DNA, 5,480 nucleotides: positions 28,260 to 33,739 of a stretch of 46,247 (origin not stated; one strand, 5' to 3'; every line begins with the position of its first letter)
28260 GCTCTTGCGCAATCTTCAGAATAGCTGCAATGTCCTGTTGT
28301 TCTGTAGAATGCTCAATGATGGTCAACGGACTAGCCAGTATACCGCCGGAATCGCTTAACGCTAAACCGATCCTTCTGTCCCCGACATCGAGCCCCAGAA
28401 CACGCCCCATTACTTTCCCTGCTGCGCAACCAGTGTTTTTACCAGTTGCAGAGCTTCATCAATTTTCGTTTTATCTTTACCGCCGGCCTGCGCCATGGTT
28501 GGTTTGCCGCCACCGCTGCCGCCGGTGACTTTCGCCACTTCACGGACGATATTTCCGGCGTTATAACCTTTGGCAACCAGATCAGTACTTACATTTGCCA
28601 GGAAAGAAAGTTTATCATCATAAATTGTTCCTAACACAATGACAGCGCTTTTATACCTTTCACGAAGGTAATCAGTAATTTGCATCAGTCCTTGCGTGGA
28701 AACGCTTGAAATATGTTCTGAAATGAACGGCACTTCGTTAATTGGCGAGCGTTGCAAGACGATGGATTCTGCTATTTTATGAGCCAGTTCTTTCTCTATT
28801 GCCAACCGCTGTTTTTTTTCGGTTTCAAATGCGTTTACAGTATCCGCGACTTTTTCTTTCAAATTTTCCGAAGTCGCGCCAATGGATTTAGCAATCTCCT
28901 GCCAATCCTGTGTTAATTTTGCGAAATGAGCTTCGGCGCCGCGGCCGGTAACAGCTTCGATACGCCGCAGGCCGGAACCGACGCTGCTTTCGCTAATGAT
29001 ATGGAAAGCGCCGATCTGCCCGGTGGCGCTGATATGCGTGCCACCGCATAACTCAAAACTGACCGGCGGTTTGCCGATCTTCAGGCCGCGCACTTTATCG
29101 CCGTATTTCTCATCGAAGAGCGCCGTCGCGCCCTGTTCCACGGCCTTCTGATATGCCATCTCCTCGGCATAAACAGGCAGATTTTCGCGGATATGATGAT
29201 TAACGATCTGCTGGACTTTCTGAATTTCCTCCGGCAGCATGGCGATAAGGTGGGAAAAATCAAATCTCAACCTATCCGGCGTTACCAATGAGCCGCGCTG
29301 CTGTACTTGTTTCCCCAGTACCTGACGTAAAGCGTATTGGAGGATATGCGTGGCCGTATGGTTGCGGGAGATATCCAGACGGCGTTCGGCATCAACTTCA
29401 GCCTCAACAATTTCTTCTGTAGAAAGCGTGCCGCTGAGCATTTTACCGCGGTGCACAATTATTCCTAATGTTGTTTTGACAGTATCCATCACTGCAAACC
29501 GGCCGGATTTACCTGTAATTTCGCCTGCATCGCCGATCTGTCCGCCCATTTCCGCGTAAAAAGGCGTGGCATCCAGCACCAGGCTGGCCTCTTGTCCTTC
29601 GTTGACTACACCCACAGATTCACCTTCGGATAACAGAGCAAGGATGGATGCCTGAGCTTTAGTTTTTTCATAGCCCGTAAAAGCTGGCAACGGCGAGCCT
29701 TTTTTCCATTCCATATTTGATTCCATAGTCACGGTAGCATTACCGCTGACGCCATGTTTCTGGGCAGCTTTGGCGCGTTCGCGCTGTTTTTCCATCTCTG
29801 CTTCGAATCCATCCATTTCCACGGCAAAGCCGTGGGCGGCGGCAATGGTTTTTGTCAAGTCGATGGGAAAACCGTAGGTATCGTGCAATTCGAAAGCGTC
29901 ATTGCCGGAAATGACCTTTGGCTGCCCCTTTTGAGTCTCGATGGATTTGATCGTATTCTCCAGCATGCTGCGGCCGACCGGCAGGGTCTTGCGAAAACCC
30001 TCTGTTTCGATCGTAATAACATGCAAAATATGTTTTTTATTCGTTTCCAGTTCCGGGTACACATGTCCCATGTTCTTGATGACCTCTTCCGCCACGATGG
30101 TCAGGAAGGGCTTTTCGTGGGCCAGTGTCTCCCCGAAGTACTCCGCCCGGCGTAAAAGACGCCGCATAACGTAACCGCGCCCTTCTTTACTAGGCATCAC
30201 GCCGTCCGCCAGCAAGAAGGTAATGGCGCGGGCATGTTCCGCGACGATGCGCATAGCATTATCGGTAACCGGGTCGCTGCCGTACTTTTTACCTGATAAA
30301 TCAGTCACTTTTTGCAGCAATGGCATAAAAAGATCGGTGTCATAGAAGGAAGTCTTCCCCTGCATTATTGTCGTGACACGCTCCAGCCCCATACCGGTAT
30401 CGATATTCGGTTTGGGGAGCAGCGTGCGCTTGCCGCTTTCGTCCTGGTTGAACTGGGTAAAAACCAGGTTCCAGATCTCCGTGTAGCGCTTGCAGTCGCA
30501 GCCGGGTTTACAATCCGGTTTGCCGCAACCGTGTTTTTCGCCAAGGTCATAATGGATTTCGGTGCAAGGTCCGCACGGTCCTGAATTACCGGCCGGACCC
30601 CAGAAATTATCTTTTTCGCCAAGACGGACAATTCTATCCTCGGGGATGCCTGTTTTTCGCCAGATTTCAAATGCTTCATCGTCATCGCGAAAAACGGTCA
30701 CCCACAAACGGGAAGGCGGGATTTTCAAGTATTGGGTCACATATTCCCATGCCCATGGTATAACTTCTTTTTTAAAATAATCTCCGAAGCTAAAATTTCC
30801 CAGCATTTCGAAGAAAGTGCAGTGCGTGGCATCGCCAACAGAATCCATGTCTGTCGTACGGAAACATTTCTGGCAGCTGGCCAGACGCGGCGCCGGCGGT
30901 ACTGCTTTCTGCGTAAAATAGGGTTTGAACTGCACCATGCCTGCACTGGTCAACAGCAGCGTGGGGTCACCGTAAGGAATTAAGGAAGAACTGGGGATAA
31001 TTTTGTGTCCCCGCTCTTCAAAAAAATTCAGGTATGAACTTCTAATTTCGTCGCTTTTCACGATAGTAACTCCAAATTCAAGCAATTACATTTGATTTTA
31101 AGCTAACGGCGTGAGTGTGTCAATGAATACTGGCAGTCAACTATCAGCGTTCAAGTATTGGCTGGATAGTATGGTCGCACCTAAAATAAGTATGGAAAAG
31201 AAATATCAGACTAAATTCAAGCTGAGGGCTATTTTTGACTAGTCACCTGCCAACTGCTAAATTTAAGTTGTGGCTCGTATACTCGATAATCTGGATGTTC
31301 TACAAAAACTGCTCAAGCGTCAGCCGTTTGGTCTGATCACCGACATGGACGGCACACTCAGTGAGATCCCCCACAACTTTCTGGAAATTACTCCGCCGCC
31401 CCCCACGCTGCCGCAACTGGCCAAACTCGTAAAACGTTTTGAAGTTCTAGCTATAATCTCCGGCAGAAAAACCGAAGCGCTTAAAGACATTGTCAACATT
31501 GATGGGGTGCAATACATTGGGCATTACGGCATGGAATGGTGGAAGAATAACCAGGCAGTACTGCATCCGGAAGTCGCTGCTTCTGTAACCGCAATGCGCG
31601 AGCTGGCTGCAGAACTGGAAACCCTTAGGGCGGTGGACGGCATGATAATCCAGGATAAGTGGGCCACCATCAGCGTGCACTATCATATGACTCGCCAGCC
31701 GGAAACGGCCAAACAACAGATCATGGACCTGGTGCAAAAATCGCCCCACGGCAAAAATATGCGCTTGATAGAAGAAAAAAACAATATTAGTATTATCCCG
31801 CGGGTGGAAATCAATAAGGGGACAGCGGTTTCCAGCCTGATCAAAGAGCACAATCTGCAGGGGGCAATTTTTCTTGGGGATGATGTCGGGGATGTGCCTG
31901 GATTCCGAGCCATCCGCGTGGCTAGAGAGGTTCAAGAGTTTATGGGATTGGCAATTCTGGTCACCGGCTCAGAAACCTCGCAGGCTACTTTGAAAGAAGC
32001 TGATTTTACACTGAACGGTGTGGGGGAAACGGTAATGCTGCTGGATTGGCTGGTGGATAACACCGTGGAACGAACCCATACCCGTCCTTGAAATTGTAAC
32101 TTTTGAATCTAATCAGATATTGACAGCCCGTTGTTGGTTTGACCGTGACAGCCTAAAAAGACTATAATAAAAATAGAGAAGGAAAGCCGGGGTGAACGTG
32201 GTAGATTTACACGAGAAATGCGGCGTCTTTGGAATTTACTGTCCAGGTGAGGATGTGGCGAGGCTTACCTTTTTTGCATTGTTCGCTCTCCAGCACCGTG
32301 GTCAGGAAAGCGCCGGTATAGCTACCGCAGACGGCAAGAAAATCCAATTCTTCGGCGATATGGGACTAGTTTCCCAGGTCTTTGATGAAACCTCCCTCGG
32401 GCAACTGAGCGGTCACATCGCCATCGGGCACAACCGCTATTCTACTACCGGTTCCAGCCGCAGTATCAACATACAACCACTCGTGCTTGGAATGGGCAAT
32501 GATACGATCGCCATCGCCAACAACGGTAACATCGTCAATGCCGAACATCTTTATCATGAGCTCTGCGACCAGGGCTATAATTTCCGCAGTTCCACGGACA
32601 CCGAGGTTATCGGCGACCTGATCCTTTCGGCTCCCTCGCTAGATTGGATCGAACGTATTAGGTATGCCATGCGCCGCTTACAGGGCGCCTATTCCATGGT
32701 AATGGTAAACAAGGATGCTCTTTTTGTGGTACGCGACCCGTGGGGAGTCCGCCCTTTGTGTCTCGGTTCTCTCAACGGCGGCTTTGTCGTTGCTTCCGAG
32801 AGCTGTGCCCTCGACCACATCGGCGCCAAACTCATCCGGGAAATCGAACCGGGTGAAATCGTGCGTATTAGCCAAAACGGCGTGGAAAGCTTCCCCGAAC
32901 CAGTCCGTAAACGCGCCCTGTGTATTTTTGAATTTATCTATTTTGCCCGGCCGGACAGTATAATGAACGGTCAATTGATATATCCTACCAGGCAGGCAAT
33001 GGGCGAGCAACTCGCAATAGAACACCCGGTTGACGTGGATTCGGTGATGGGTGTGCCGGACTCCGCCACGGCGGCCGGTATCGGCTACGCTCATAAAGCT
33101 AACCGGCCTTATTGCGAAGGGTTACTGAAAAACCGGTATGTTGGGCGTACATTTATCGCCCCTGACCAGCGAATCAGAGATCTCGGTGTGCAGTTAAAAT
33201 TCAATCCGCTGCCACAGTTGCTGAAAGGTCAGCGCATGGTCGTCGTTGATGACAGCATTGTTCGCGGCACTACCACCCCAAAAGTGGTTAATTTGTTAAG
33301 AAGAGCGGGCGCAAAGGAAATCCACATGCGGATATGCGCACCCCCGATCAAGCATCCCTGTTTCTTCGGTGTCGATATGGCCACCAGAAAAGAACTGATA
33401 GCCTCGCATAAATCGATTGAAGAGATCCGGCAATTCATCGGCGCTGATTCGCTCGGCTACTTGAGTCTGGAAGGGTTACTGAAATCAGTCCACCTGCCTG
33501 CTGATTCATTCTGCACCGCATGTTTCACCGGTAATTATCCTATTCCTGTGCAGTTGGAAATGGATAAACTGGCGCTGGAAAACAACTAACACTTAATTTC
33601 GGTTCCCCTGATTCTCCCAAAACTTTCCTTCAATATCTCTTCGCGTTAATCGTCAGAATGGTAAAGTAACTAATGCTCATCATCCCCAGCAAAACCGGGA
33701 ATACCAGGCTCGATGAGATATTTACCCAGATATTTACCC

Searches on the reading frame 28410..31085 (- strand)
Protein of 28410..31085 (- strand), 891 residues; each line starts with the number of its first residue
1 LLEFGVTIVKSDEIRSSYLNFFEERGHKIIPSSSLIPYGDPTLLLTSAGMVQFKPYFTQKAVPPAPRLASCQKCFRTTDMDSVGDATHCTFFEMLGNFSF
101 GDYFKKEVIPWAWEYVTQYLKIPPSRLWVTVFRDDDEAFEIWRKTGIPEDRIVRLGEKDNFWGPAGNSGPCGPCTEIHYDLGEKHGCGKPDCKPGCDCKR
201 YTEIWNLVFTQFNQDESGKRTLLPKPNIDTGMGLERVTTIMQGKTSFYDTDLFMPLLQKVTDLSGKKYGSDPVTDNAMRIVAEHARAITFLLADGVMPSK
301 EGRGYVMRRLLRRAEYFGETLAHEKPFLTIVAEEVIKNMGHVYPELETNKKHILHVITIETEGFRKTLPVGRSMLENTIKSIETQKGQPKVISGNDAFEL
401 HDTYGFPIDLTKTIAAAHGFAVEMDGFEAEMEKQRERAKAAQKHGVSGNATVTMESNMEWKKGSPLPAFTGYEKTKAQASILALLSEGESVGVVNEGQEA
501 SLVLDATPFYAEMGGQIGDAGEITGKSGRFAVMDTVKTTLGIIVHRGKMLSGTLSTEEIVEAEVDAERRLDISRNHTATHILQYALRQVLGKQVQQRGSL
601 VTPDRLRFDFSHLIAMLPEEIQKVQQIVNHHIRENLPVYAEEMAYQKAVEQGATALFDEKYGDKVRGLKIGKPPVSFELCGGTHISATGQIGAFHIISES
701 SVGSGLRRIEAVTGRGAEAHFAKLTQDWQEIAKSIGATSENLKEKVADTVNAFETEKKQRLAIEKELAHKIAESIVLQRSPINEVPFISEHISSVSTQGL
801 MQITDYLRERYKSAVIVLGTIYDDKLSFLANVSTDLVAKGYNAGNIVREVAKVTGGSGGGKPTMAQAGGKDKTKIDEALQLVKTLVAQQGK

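Call 25: search_protein_families(library=pfam, proteins=[window:28410-31085:-], max_evalue=0.00001)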
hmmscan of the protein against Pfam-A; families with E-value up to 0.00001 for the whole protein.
window:28410-31085:- (891 aa): 3 families
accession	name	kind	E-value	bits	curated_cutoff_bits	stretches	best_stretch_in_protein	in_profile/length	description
PF01411.24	tRNA-synt_2c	-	3.6e-196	653.4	30.3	1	13-568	1-552/552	tRNA synthetases class II (A)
PF02272.25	DHHA1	-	1.7e-17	64.1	25.9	1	793-887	11-101/102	DHHA1 domain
PF07973.19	tRNA_SAD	-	4e-15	55.9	24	1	665-710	1-44/44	Threonyl and Alanyl tRNA synthetase second additional domain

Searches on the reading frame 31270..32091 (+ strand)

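Call 26: search_protein_families(library=pfam, proteins=[window:31270-32091:+], max_evalue=0.00001)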
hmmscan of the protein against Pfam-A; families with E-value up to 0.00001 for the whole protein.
window:31270-32091:+ (273 aa): 1 family
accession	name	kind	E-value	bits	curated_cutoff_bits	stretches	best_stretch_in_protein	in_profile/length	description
PF02358.22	Trehalose_PPase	-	1.4e-22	80.4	27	1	24-239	2-227/235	Trehalose-phosphatase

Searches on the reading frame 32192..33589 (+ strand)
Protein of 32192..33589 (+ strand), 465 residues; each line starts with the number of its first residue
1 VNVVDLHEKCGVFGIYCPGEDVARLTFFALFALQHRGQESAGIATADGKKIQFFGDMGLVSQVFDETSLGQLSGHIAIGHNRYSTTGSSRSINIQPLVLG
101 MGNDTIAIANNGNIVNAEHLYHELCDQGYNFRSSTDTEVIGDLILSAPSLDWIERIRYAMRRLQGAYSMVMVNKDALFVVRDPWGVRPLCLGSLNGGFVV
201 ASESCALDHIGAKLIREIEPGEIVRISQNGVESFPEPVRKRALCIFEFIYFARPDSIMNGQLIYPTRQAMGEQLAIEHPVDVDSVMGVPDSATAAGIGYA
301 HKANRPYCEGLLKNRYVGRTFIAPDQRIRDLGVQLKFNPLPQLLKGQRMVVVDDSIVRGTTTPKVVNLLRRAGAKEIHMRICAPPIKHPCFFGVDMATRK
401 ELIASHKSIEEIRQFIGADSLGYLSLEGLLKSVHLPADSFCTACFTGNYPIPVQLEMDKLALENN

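Call 26: search_protein_families(library=pfam, proteins=[window:32192-33589:+], max_evalue=0.00001)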
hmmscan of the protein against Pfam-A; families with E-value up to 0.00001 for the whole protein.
window:32192-33589:+ (465 aa): 2 families
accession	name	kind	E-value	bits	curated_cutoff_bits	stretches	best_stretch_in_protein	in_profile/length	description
PF13522.11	GATase_6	-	6.1e-21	75.2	27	1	72-203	8-130/130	Glutamine amidotransferase domain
PF13537.11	GATase_7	-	3.2e-20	72.8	25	1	90-207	9-121/123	Glutamine amidotransferase domain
